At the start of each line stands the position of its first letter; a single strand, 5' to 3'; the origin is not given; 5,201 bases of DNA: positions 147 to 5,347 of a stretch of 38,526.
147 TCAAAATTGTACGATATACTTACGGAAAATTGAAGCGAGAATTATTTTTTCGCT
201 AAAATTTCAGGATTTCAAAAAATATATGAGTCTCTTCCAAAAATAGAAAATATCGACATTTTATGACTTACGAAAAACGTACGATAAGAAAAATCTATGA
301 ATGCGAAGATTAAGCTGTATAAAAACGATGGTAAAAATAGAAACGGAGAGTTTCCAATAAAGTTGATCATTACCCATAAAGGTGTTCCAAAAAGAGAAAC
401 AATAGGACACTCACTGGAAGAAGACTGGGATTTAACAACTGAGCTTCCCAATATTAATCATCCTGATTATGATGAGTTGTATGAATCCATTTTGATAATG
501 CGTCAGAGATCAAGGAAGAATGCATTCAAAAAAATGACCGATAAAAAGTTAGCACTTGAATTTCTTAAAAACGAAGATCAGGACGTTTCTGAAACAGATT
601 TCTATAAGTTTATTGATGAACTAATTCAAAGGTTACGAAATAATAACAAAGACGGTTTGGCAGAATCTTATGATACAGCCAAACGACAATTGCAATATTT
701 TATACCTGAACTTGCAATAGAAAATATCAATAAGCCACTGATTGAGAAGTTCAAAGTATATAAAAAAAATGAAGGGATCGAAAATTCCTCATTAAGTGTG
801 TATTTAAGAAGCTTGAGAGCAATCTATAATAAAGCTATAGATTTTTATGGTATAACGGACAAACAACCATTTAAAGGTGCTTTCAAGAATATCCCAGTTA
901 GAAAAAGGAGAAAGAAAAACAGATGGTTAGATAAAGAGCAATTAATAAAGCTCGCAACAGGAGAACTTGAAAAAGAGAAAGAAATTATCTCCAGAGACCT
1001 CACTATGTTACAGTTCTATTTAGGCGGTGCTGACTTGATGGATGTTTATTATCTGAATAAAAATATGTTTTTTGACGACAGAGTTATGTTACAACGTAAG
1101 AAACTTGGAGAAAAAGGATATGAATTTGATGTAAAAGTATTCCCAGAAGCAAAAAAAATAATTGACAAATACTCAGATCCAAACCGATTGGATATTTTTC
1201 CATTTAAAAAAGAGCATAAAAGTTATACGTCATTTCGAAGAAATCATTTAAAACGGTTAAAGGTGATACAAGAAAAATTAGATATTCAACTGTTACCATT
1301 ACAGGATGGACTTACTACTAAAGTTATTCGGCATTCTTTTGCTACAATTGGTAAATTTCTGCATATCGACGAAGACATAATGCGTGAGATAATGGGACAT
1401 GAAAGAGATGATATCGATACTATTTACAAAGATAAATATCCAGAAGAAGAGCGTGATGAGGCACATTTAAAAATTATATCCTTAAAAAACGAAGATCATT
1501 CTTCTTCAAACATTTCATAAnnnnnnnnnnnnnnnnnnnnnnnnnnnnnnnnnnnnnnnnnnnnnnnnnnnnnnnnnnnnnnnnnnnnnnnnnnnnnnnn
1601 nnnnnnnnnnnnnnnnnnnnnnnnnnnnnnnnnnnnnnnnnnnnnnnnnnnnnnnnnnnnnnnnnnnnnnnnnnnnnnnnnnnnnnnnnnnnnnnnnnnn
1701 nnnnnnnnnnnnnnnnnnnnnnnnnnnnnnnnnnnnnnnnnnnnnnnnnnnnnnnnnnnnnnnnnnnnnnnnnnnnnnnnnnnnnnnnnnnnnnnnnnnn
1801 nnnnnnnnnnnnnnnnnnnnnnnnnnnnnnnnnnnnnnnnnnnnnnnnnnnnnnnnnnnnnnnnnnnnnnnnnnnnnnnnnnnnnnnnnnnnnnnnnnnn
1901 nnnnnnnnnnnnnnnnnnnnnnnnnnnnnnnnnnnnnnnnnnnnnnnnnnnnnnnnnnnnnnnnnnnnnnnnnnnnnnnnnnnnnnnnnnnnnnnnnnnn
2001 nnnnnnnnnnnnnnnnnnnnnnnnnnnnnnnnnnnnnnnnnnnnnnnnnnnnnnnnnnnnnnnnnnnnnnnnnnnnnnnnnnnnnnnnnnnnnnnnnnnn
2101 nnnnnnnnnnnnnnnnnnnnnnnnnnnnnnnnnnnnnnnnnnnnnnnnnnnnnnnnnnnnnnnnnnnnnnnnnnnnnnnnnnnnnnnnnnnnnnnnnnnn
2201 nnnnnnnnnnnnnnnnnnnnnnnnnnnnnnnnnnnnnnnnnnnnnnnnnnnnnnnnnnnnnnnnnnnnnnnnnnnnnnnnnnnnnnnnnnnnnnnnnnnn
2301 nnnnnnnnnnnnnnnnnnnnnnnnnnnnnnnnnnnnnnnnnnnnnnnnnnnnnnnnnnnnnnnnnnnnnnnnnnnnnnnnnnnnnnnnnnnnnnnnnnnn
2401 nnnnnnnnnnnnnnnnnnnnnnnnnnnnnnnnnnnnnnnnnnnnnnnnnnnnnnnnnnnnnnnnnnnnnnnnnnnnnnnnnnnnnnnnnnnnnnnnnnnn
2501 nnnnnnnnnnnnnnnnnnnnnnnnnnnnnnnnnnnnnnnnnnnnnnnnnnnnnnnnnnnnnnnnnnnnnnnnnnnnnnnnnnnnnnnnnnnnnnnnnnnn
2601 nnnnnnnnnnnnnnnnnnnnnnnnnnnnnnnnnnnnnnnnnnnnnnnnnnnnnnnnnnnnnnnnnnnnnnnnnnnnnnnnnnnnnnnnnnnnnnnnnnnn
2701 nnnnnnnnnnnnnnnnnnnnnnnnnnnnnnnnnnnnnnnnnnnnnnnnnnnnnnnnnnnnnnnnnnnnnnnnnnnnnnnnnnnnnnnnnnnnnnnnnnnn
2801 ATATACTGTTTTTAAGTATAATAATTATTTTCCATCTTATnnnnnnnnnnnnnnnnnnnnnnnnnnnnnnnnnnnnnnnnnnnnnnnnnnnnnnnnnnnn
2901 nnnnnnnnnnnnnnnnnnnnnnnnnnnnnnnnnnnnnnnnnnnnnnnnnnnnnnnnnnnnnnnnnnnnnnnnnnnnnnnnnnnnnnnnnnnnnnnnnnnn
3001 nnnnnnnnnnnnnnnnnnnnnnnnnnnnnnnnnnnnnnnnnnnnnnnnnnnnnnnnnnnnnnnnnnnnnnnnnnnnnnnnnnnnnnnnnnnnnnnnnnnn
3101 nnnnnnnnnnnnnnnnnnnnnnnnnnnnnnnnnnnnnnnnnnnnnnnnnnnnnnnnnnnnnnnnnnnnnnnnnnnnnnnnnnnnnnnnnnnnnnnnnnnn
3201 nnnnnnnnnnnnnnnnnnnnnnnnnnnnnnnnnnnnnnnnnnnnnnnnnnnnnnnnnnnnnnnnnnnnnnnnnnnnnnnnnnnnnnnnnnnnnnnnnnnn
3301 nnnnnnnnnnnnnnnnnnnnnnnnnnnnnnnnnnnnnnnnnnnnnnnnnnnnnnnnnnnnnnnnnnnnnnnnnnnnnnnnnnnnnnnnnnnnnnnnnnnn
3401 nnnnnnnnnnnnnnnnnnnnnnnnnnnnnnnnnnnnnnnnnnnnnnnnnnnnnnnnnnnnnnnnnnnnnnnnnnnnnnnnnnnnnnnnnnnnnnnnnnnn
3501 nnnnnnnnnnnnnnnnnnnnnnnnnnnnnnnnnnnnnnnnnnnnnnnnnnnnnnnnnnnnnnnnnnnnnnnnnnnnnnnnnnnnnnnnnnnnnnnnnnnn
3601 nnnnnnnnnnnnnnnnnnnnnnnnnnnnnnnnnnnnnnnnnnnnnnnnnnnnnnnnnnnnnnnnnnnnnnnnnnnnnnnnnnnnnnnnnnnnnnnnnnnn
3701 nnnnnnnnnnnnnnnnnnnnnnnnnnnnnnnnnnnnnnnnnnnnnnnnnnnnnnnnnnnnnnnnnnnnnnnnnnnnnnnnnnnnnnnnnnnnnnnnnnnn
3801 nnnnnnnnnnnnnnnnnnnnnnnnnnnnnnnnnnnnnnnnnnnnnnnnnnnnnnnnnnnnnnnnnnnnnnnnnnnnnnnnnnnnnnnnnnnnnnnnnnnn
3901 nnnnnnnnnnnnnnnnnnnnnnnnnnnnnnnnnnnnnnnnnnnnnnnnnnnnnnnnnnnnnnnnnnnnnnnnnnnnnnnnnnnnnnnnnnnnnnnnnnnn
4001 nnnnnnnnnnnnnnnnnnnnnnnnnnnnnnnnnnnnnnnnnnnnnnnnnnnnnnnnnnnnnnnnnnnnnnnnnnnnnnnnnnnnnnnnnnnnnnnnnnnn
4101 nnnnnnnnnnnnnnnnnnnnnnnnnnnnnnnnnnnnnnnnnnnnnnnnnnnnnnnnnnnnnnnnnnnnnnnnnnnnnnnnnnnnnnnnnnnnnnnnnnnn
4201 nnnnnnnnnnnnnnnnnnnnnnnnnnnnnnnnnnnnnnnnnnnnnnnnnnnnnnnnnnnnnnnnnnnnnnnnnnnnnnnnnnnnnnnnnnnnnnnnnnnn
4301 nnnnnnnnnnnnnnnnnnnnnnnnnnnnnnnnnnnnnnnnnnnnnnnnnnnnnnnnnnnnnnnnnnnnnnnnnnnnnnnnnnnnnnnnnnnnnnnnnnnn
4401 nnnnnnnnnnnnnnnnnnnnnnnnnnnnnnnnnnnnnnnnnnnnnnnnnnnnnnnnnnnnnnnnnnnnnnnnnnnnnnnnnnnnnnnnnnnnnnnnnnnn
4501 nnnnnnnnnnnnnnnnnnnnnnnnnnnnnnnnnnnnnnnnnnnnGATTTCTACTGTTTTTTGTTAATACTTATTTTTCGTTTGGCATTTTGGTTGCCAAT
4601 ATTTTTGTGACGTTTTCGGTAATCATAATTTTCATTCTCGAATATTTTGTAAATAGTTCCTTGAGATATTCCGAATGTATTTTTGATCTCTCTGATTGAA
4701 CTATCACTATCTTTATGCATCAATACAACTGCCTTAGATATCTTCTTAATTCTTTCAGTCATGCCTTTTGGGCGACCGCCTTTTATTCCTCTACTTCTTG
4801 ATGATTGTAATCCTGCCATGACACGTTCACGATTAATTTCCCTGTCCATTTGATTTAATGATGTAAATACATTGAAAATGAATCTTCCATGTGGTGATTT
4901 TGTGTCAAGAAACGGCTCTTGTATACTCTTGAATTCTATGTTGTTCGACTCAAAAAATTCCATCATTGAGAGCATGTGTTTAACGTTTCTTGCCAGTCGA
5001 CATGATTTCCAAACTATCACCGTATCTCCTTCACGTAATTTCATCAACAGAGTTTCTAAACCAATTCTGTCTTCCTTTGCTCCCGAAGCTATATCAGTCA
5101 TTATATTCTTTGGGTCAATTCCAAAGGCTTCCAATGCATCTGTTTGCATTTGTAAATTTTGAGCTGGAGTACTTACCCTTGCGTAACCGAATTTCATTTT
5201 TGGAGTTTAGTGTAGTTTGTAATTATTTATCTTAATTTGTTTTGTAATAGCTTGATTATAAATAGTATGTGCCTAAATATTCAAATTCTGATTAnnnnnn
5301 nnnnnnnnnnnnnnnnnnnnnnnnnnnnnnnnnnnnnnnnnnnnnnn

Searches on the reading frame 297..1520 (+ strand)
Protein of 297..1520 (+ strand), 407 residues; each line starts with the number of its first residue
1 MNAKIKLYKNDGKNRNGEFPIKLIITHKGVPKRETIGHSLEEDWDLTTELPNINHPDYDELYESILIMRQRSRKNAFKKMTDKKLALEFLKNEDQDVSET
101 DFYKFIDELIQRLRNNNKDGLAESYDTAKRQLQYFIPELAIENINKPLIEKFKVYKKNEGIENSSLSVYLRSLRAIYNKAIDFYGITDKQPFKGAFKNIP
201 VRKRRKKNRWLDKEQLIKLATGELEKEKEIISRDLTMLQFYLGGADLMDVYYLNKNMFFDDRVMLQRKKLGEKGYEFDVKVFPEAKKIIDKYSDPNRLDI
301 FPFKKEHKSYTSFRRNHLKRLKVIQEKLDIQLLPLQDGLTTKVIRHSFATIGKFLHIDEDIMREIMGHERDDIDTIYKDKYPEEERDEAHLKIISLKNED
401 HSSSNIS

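Call 6: search_protein_families(library=phrogs, proteins=[window:297-1520:+])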
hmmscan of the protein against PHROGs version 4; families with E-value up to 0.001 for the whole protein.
window:297-1520:+ (407 aa): 1 family
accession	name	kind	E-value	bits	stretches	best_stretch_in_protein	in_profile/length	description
phrog_1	-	integration and excision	8.6e-19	69.2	1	73-396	136-450/611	integrase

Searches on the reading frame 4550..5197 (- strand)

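Call 6: search_protein_families(library=phrogs, proteins=[window:4550-5197:-])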
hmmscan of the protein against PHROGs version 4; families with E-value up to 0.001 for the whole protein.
window:4550-5197:- (215 aa): 5 families
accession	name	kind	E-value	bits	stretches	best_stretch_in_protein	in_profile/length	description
phrog_125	-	DNA, RNA and nucleotide metabolism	2e-56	192.4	1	1-206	21-220/254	DNA invertase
phrog_95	-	integration and excision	7e-25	88.7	1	4-139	92-239/651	integrase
phrog_8275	-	DNA, RNA and nucleotide metabolism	7.1e-07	30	1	3-51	3-49/51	DNA invertase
phrog_1303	-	DNA, RNA and nucleotide metabolism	0.00031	21.5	1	151-214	26-86/184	DNA binding protein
phrog_24579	-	head and packaging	0.00049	21.1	1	144-192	12-58/126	terminase small subunit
